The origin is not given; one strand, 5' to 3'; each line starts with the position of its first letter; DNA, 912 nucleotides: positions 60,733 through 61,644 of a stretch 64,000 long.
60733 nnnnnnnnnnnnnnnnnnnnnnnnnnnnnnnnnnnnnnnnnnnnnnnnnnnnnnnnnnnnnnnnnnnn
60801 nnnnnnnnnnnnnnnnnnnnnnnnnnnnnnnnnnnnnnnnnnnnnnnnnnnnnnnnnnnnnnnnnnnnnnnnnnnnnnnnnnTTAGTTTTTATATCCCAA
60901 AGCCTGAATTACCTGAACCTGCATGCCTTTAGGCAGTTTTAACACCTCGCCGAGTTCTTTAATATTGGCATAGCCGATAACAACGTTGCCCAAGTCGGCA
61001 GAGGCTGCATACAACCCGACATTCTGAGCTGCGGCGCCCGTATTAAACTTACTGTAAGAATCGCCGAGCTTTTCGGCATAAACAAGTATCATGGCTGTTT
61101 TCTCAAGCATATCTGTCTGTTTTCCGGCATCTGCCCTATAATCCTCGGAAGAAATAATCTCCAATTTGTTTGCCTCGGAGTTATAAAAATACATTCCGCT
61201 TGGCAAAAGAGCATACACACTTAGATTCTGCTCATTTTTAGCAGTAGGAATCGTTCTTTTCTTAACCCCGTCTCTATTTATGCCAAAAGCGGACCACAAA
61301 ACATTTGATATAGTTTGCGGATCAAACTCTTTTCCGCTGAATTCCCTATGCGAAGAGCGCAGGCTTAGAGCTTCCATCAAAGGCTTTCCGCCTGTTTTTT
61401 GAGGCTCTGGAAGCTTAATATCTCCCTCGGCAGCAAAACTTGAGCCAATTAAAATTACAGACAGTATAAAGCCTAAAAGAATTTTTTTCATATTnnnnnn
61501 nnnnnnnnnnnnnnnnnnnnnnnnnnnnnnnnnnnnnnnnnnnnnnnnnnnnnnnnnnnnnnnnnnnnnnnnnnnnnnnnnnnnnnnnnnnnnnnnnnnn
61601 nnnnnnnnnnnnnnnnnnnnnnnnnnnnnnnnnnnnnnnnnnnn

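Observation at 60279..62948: Three-gene hypothetical operon: HExxH protein, signal-peptide-bearing nitroreductase-fold protein and a TM-anchored protein, with a palindromic operator upstream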

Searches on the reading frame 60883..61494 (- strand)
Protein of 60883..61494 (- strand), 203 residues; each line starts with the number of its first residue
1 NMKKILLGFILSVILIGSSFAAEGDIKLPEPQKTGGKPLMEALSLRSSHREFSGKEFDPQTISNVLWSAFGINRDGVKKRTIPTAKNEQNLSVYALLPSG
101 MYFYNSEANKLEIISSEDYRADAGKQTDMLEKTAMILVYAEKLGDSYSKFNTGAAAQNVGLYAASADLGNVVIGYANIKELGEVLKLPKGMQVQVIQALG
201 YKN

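Call 4: search_protein_families(library=pfam, proteins=[window:60883-61494:-], max_evalue=1)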
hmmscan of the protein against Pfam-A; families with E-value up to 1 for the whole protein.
window:60883-61494:- (203 aa): 3 families
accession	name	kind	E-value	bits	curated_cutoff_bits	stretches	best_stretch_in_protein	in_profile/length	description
PF00881.29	Nitroreductase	-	1e-13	52.3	23.5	1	46-201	4-167/167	Nitroreductase family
PF14512.11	TM1586_NiRdase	-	0.097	12.7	27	0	39-75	2-38/215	Putative TM nitroreductase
PF11174.13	DUF2970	-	0.18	12.1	27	0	60-75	3-18/56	Protein of unknown function (DUF2970)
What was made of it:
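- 60883..61491 (-): ORF2, a secreted nitroreductase-fold (SagB/ThcOx-like) FMN protein. The signal peptide is residues 1-21 (61429-61491). Pfam PF00881 at 1e-13 (call 4).
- On Nitroreductase superfamily (Pfam PF00881): 52.3 bits against a cutoff of 23.5, E 1e-13, covering residues 46-201 (call 4).
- Checked: ORF2 matches Pfam Nitroreductase at 52.3 bits against a cutoff of 23.5 (call 4).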

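Call 5: search_protein_families(library=ncbifam, proteins=[window:60883-61494:-], max_evalue=1)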
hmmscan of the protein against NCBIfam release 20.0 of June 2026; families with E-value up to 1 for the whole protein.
window:60883-61494:- (203 aa): 2 families
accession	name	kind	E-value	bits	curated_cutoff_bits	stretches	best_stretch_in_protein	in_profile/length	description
TIGR03605.1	antibiot_sagB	domain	2.1e-09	37.1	78.4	1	60-196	3-167/173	SagB family peptide dehydrogenase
NF008033.1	PRK10765.1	equivalog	0.013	15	223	1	151-201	107-159/240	oxygen-insensitive NADPH nitroreductase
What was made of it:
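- On SagB-type azoline dehydrogenase (TIGR03605): 37.1 bits against 78.4 (call 5).
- Closest known: SagB / ThcOx azoline dehydrogenases. Same: ORF2 gives a weak match at 37.1 bits (call 5).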

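Call 8: search_solved_structures(query=window:60883-61494:-, max_evalue=0.01, show_alignments=2)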
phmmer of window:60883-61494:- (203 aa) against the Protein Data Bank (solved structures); distinct sequences matched with E-value up to 0.01: 5.
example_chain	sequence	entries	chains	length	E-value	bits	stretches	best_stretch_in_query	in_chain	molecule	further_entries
3hoi_A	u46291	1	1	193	1.9e-25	92.7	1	22-200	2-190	FMN-dependent nitroreductase BF3017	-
3hj9_A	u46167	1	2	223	1.9e-24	89.4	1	22-199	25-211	Oxidoreductase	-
8cqs_A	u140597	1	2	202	2.3e-23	85.9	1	22-195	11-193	Nitroreductase-like protein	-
4dn2_A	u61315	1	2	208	4.4e-05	26.3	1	141-201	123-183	Nitroreductase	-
4g8s_A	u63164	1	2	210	0.00081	22.1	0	143-201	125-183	Nitroreductase family protein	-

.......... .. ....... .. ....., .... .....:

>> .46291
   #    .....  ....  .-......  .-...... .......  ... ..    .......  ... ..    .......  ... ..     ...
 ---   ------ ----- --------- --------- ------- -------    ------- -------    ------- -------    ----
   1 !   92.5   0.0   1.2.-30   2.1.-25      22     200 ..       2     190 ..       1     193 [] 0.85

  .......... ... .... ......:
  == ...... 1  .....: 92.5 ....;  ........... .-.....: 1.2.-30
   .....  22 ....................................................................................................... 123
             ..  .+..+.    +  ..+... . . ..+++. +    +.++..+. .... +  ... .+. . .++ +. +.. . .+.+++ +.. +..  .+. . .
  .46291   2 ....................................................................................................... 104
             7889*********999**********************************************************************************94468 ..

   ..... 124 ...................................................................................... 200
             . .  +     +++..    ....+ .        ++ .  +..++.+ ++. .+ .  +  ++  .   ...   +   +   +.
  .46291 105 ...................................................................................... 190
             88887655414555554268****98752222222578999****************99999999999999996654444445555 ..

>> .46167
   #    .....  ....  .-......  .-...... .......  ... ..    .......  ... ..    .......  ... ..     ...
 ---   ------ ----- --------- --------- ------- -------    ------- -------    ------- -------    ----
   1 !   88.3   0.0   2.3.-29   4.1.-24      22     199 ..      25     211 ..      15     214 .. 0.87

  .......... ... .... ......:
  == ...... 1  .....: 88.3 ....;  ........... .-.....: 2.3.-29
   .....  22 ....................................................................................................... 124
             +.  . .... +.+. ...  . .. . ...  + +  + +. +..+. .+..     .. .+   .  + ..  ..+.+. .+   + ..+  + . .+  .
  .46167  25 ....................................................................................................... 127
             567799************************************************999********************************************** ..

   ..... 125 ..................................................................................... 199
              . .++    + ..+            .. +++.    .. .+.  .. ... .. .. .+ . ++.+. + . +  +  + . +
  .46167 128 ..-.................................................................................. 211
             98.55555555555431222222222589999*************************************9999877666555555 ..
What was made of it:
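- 60883..61491 (-): PDB 3HOI at 1.9e-25, plus 3HJ9 and 8CQS (call 8).
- On Nitroreductase superfamily (Pfam PF00881): The only indirect support is that the closest solved homologue is deposited as FMN-dependent (call 8).
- On 3HOI-like secreted subfamily: The PDB constructs start at the predicted mature end (call 8).
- Closest known: Secreted nitroreductase-fold proteins typified by PDB 3HOI. Same: ORF2 aligns over its whole mature length at E 1.9e-25 to 2.3e-23 (call 8).
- Checked: ORF2 is readily assigned (calls 4, 8).
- The closest solved structure is deposited as 'FMN-dependent nitroreductase BF3017' (call 8).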

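Call 22: find_homologous_proteins(query=window:60883-61494:-, max_evalue=1e-10)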
Query window:60883-61494:- (203 aa): 199 proteins with E <= 1e-10 among 407 candidates; the best 120 are listed.
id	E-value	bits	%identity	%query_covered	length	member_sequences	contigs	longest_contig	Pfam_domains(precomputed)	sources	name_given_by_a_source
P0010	1.3e-125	434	100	100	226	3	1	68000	PF00881.30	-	-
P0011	1.2e-91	323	72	100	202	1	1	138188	PF00881.30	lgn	-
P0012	6.2e-90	318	72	99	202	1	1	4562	PF00881.30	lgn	-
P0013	2.1e-84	300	70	99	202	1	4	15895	PF00881.30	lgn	-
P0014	1.9e-70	254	59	99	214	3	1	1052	PF00881.30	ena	-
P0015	1.1e-69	252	63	99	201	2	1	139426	PF00881.30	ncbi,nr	ncbi:MAG: nitroreductase family protein [Alphaproteobacteria bacterium]|nr:nitroreductase family pro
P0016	1.2e-67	245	63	98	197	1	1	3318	PF00881.30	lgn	-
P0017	6.7e-64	233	62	90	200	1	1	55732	PF00881.30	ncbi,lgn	ncbi:MAG: nitroreductase family protein [Alphaproteobacteria bacterium]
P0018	7.0e-63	229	56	98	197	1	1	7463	PF00881.30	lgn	-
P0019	2.9e-60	221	56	98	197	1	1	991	PF00881.30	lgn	-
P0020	3.5e-49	185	49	98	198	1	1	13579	PF00881.30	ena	-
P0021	7.9e-48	180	46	98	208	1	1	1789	PF00881.30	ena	-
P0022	4.2e-43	165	47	98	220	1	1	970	PF00881.30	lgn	-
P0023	8.2e-42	161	44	94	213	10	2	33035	PF00881.30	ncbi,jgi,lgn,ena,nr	ncbi:MAG TPA: SagB/ThcOx family dehydrogenase [Bacteroidales bacterium]|nr:SagB/ThcOx family dehydro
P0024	1.1e-41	160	46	96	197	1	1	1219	PF00881.30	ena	-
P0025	5.2e-41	158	46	98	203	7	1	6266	PF00881.30,PF14512.12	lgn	-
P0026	1.4e-39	154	44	96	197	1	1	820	PF00881.30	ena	-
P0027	1.5e-39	153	46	99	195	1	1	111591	PF00881.30,PF14512.12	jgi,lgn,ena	-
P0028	2.9e-39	152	41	99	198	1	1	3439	PF00881.30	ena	-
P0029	3.1e-39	152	41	99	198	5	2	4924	PF00881.30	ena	-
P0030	3.4e-39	152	44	95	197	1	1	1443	PF00881.30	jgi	-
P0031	9.0e-39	151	45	95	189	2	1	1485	PF00881.30,PF14512.12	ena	-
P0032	1.3e-38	150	41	99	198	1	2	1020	PF00881.30,PF14512.12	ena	-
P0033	2.5e-38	149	44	95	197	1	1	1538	PF00881.30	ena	-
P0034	3.0e-38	149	40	99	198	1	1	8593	PF00881.30,PF14512.12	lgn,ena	-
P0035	3.0e-38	149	44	95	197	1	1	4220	PF00881.30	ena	-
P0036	3.1e-38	149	40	99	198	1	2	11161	PF00881.30,PF14512.12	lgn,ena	-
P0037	3.5e-38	149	40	99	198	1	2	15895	PF00881.30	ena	-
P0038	3.8e-38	149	40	99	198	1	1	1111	PF00881.30,PF14512.12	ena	-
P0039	4.3e-38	149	43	87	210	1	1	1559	PF00881.30,PF14512.12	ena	-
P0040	5.4e-38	148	40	99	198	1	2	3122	PF00881.30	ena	-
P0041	5.6e-38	148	40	99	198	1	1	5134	PF00881.30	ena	-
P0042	7.1e-38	148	40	99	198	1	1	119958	PF00881.30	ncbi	-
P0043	7.8e-38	148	41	99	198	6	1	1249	PF00881.30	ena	-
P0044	9.6e-38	148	40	99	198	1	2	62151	PF00881.30,PF14512.12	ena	-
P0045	9.7e-38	147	40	99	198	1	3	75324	PF00881.30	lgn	-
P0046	1.6e-37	147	40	99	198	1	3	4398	PF00881.30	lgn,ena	-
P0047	1.6e-37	147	45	91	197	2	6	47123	PF00881.30,PF14512.12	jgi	jgi:SagB-type dehydrogenase family enzyme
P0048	1.7e-37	147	40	99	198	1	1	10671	PF00881.30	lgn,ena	-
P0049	1.8e-37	147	42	95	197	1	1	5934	PF00881.30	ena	-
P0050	2.1e-37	146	40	99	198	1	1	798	PF00881.30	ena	-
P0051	2.1e-37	146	40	99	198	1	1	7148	PF00881.30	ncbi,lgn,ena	-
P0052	2.3e-37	146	42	98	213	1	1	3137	PF00881.30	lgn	-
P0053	2.4e-37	146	43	99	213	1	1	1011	PF00881.30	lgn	-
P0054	2.7e-37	146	40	99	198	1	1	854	PF00881.30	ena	-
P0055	3.0e-37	146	40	99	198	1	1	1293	PF00881.30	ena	-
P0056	3.0e-37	146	43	99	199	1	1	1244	PF00881.30,PF14512.12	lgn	-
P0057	3.2e-37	146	40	99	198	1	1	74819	PF00881.30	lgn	-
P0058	5.2e-37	145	40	99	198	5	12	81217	PF00881.30,PF14512.12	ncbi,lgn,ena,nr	ncbi:MAG: SagB/ThcOx family dehydrogenase [Alphaproteobacteria bacterium]|nr:SagB/ThcOx family dehyd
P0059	9.3e-37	144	46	90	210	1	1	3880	PF00881.30,PF14512.12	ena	-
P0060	1.1e-36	144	43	99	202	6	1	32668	PF00881.30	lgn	-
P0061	1.1e-36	144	40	99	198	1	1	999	PF00881.30,PF14512.12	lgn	-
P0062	3.8e-36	142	46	99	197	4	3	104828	PF00881.30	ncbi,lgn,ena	-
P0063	6.7e-36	141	39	99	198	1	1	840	PF00881.30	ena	-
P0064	8.2e-36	141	43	88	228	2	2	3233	PF00881.30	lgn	-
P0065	1.2e-35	141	44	90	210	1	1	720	PF00881.30,PF14512.12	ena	-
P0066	1.2e-35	141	47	86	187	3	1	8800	PF00881.30,PF14512.12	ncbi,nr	ncbi:MAG: SagB/ThcOx family dehydrogenase [Deltaproteobacteria bacterium]|nr:SagB/ThcOx family dehyd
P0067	1.4e-35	140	40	99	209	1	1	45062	PF00881.30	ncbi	-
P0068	1.7e-35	140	43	99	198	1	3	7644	PF00881.30,PF14512.12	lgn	-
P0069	1.7e-35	140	44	97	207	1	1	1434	PF00881.30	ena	-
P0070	1.9e-35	140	44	87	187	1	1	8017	PF00881.30,PF14512.12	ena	-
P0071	2.3e-35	140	43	100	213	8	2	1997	PF00881.30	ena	-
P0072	3.5e-35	139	42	96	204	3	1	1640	PF00881.30,PF14512.12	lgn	-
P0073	4.9e-35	139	43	99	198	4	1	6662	PF00881.30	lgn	-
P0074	7.2e-35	138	42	99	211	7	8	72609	PF00881.30,PF14512.12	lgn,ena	-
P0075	7.8e-35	138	41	99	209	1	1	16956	PF00881.30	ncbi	-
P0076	8.6e-35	138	42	98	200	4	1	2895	PF00881.30,PF14512.12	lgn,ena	-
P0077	1.0e-34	138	44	97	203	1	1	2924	PF00881.30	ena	-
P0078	1.8e-34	137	44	91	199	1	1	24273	PF00881.30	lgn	-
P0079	2.0e-34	137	41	99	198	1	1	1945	PF00881.30,PF14512.12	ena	-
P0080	2.8e-34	136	41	99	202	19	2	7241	PF00881.30,PF14512.12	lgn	-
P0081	3.1e-34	136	42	95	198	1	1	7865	PF00881.30,PF14512.12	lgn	-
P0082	3.1e-34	136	42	95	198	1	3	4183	PF00881.30,PF14512.12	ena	-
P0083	3.3e-34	136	40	87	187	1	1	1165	PF00881.30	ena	-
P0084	3.8e-34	136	40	98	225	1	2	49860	PF00881.30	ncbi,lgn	-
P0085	4.4e-34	136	40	98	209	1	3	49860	PF00881.30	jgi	jgi:nitroreductase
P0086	4.8e-34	135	42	95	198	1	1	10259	PF00881.30,PF14512.12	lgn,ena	-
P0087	4.9e-34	135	42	95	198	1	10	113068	PF00881.30,PF14512.12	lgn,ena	-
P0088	6.7e-34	135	42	95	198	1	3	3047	PF00881.30,PF14512.12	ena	-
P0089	1.2e-33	134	42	94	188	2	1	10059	PF00881.30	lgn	-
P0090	1.2e-33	134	42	100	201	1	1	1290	PF00881.30,PF14512.12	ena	-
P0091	1.7e-33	134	41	99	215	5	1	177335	PF00881.30,PF14512.12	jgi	-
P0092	2.7e-33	133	44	89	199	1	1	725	PF00881.30,PF14512.12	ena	-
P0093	4.3e-33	132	42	97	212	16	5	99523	PF00881.30,PF14512.12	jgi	jgi:hypothetical protein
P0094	4.6e-33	132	42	95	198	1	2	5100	PF00881.30,PF14512.12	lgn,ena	-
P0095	5.8e-33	132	43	99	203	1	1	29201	PF00881.30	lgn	-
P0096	1.0e-32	131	41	99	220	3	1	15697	PF00881.30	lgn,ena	-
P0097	1.2e-32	131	43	98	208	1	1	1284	PF00881.30,PF14512.12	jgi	jgi:SagB-type dehydrogenase family enzyme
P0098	1.5e-32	131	39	95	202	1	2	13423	PF00881.30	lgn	-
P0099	2.0e-32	130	43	90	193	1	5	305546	PF00881.30,PF14512.12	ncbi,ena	-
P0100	2.3e-32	130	44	87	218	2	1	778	PF00881.30,PF14512.12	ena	-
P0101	2.4e-32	130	40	99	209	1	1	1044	PF00881.30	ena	-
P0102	2.8e-32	130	40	96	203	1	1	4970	PF00881.30,PF14512.12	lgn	-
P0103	3.5e-32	129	40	98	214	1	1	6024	PF00881.30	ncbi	ncbi:MAG: SagB/ThcOx family dehydrogenase [Victivallaceae bacterium]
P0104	4.1e-32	129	41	93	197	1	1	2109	PF00881.30,PF14512.12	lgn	-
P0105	5.7e-32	129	41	93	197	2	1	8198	PF00881.30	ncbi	-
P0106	8.3e-32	128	41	93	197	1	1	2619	PF00881.30,PF14512.12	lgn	-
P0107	8.3e-32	128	44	80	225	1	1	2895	PF00881.30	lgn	-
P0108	1.1e-31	128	40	91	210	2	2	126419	PF00881.30,PF14512.12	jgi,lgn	-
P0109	1.1e-31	128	44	88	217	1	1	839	PF00881.30,PF14512.12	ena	-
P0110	1.3e-31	127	40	99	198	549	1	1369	PF00881.30,PF14512.12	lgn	-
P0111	1.8e-31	127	44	87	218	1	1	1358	PF00881.30,PF14512.12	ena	-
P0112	1.9e-31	127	43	87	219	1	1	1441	PF00881.30,PF14512.12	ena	-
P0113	2.0e-31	127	45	87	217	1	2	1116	PF00881.30,PF14512.12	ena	-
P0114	2.1e-31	127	41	93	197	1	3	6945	PF00881.30,PF14512.12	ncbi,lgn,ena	-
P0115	2.2e-31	127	44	87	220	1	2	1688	PF00881.30,PF14512.12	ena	-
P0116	2.3e-31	127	44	87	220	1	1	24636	PF00881.30,PF14512.12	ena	-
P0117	2.3e-31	127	44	87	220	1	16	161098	PF00881.30,PF14512.12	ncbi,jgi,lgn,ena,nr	ncbi:MAG: SagB/ThcOx family dehydrogenase [Lentisphaeria bacterium]|nr:SagB/ThcOx family dehydrogena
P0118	2.3e-31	127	44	87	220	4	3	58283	PF00881.30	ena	-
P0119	2.5e-31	127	41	98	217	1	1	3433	PF00881.30,PF14512.12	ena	-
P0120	3.0e-31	126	44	94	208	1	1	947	PF00881.30,PF14512.12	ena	-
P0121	3.0e-31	126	44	87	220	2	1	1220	PF00881.30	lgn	-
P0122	3.1e-31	126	44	87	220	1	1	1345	PF00881.30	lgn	-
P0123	3.2e-31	126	44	87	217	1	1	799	PF00881.30,PF14512.12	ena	-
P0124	3.7e-31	126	43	87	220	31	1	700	PF00881.30,PF14512.12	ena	-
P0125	3.8e-31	126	44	87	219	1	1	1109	PF00881.30,PF14512.12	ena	-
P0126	4.0e-31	126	39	98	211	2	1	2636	PF00881.30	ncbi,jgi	-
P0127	4.4e-31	126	45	87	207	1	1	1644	PF00881.30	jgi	-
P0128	5.7e-31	125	40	95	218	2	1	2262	PF00881.30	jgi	jgi:nitroreductase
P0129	6.0e-31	125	40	98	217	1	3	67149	PF00881.30,PF14512.12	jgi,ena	-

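Call 23: find_encoding_contigs(protein=P0015, flank=6000, max_places=2)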
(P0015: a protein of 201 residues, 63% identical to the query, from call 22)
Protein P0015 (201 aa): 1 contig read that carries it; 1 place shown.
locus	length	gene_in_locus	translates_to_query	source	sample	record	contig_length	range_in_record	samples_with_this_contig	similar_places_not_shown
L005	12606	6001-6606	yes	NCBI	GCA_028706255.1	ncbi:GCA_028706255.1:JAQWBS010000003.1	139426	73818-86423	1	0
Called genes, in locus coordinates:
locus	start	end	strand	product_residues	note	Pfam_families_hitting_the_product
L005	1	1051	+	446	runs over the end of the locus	PF00675:Peptidase_M16, PF05193:Peptidase_M16_C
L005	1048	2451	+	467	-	PF05193:Peptidase_M16_C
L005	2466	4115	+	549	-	PF00342:PGI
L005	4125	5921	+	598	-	PF02518:HATPase_c, PF13589:HATPase_c_3, PF01119:DNA_mis_repair, PF08676:MutL_C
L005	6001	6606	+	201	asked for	PF00881:Nitroreductase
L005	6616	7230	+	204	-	-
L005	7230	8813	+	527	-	PF28550:DUF8436, PF01494:FAD_binding_3 (weak), PF03486:HI0933_like (faint), PF07992:Pyr_redox_2 (faint), PF21688:FAD-depend_C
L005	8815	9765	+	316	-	PF01073:3Beta_HSD, PF01370:Epimerase, PF02719:Polysacc_synt_2, PF04321:RmlD_sub_bind, PF05368:NmrA, PF07993:NAD_binding_4 (faint), PF13460:NAD_binding_10, PF16363:GDP_Man_Dehyd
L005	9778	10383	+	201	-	PF00702:Hydrolase, PF13419:HAD_2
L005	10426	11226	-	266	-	PF01182:Glucosamine_iso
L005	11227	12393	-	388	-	PF01979:Amidohydro_1, PF07969:Amidohydro_3 (weak)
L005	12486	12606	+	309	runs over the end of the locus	PF00561:Abhydrolase_1, PF12146:Hydrolase_4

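Call 24: find_encoding_contigs(protein=P0017, flank=6000, max_places=2)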
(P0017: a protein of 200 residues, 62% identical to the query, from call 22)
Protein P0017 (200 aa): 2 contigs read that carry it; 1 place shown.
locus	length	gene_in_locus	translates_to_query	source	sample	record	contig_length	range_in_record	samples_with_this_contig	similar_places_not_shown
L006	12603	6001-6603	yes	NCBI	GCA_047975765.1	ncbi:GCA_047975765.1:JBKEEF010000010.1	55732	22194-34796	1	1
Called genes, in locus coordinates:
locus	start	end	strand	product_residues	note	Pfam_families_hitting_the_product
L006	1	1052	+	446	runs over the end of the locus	PF00675:Peptidase_M16, PF05193:Peptidase_M16_C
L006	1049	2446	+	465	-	PF05193:Peptidase_M16_C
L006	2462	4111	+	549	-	PF00342:PGI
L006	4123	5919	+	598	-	PF02518:HATPase_c, PF13589:HATPase_c_3, PF01119:DNA_mis_repair, PF08676:MutL_C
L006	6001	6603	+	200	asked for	PF00881:Nitroreductase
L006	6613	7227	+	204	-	-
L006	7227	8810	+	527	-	PF28550:DUF8436, PF00890:FAD_binding_2 (faint), PF01494:FAD_binding_3 (weak), PF03486:HI0933_like (faint), PF07992:Pyr_redox_2 (weak), PF13738:Pyr_redox_3 (faint), PF21688:FAD-depend_C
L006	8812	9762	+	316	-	PF01073:3Beta_HSD, PF01370:Epimerase, PF02719:Polysacc_synt_2, PF04321:RmlD_sub_bind, PF05368:NmrA, PF07993:NAD_binding_4 (faint), PF13460:NAD_binding_10, PF16363:GDP_Man_Dehyd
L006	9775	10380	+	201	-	PF00702:Hydrolase, PF13419:HAD_2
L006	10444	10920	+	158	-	-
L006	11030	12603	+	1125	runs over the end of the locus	PF02415:Chlam_PMP (faint), PF03797:Autotransporter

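Call 25: find_encoding_contigs(protein=P0058, flank=6000, max_places=3)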
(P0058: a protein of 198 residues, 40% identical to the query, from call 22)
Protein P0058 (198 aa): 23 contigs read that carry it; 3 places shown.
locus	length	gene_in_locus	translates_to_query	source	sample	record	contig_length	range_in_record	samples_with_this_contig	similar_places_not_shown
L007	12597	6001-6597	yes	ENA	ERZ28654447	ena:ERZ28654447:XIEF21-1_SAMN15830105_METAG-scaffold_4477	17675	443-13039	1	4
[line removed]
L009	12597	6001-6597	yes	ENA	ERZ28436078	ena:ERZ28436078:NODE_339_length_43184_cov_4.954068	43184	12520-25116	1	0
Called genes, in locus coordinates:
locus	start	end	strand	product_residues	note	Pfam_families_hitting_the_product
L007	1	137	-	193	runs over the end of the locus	?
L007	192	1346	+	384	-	PF13439:Glyco_transf_4, PF13477:Glyco_trans_4_2, PF13579:Glyco_trans_4_4, PF00534:Glycos_transf_1, PF13692:Glyco_trans_1_4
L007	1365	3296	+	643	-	PF02824:TGS, PF07973:tRNA_SAD, PF00587:tRNA-synt_2b, PF03129:HGTP_anticodon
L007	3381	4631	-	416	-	PF04471:Mrr_cat (weak)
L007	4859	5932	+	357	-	-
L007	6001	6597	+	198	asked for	PF14512:TM1586_NiRdase (faint), PF00881:Nitroreductase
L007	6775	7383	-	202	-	-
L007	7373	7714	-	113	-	-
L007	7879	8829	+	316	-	PF13280:WYL, PF25583:WCX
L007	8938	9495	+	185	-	PF00132:Hexapep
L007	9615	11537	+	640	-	PF00999:Na_H_Exchanger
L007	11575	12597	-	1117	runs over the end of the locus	PF07690:MFS_1, PF01553:Acyltransferase, PF00501:AMP-binding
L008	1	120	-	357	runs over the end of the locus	PF14841:FliG_M, PF01706:FliG_C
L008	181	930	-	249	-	PF12146:Hydrolase_4, PF20408:Abhydrolase_11 (faint), PF00561:Abhydrolase_1, PF12697:Abhydrolase_6, PF00326:Peptidase_S9 (weak)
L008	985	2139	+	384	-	PF13439:Glyco_transf_4, PF13477:Glyco_trans_4_2, PF13579:Glyco_trans_4_4, PF00534:Glycos_transf_1, PF13692:Glyco_trans_1_4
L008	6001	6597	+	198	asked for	PF14512:TM1586_NiRdase (faint), PF00881:Nitroreductase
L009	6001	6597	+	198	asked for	PF14512:TM1586_NiRdase (faint), PF00881:Nitroreductase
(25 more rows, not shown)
